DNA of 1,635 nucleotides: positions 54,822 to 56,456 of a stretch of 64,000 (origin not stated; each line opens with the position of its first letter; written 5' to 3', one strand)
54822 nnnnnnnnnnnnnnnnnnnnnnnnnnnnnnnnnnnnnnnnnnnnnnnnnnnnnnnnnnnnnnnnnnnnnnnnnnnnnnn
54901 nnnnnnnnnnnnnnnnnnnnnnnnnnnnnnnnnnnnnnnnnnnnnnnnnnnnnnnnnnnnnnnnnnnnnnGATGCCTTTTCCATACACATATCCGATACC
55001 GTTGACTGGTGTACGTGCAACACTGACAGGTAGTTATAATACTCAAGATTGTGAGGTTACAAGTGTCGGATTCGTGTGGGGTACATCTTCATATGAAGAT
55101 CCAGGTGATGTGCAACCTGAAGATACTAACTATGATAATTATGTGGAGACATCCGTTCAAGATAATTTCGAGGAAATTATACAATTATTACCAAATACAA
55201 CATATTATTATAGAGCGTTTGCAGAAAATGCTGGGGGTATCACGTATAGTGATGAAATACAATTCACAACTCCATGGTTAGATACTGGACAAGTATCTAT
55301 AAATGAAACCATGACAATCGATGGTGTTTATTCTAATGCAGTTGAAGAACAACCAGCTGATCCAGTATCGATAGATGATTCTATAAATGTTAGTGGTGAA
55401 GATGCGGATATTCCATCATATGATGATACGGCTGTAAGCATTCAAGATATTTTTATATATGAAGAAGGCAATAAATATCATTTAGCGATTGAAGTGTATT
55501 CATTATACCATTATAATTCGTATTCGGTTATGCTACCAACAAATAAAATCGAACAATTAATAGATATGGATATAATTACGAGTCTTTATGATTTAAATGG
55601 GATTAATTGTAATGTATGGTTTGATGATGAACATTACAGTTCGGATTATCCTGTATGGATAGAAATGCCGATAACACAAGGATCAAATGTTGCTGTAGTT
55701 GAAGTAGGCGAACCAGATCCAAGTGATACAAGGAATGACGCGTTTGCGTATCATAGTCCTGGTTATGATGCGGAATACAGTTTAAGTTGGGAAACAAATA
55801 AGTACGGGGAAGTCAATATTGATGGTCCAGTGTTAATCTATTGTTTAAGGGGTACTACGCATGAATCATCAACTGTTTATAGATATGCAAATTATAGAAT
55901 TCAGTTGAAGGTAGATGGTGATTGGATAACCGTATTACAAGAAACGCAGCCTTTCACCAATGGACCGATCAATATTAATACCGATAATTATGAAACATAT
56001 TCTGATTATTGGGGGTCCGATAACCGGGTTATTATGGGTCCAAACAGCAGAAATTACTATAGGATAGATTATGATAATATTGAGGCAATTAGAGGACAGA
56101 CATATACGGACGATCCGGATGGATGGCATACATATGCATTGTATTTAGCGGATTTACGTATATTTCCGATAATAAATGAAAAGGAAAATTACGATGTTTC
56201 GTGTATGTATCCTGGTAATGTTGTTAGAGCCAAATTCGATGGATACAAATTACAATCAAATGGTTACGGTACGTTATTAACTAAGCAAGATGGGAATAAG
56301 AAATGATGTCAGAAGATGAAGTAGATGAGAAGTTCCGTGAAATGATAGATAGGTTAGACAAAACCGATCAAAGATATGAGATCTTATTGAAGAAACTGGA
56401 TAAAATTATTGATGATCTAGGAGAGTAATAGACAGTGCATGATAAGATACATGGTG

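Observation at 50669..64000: Five structural proteins share an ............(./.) N-terminal motif; the 2069-aa protein is internally repetitive and starts with GTG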

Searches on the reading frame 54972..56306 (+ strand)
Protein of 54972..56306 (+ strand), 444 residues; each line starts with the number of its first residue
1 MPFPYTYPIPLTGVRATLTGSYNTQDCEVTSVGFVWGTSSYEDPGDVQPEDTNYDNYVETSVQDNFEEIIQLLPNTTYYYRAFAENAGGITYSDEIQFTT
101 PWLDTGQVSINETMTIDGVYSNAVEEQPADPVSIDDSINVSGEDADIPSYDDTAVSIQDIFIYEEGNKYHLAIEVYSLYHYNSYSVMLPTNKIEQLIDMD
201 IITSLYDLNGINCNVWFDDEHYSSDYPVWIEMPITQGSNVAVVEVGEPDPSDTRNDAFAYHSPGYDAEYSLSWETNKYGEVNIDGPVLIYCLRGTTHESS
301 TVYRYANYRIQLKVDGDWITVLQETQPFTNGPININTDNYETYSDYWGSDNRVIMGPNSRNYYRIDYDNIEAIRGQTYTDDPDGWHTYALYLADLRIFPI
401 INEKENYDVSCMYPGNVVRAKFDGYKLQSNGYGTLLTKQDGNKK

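Call 5: search_protein_families(library=pfam, proteins=[window:54972-56306:+], max_evalue=0.1)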
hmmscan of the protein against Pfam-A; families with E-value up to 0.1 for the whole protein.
window:54972-56306:+ (444 aa): 1 family
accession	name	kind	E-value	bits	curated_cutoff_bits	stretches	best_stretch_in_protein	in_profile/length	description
PF16656.11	Pur_ac_phosph_N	-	9.9e-06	26.5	30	1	18-100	15-93/93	Purple acid Phosphatase, N-terminal domain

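Call 6: search_protein_families(library=phrogs, proteins=[window:54972-56306:+], max_evalue=0.01)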
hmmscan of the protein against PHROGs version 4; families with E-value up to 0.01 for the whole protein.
window:54972-56306:+ (444 aa): 0 families

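Call 56: find_encoding_contigs(protein=window:54972-56306:+, flank=10000, max_places=3)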
Protein window:54972-56306:+ (444 aa): 1 contig read that carries it; 1 place shown.
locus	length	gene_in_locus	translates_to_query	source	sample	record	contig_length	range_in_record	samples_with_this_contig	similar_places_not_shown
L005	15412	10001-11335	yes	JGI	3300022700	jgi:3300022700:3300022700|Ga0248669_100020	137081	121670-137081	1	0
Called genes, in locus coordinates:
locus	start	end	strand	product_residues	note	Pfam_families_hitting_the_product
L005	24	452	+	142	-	-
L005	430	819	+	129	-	-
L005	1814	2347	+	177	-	-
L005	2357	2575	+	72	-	-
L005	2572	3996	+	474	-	PF27249:MJ0330_N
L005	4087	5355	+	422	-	PF04860:Phage_portal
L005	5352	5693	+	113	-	-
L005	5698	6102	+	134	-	-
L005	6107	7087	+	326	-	-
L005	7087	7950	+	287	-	-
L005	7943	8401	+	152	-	-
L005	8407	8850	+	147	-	-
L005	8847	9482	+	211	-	-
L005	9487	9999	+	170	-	-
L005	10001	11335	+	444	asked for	PF16656:Pur_ac_phosph_N (weak)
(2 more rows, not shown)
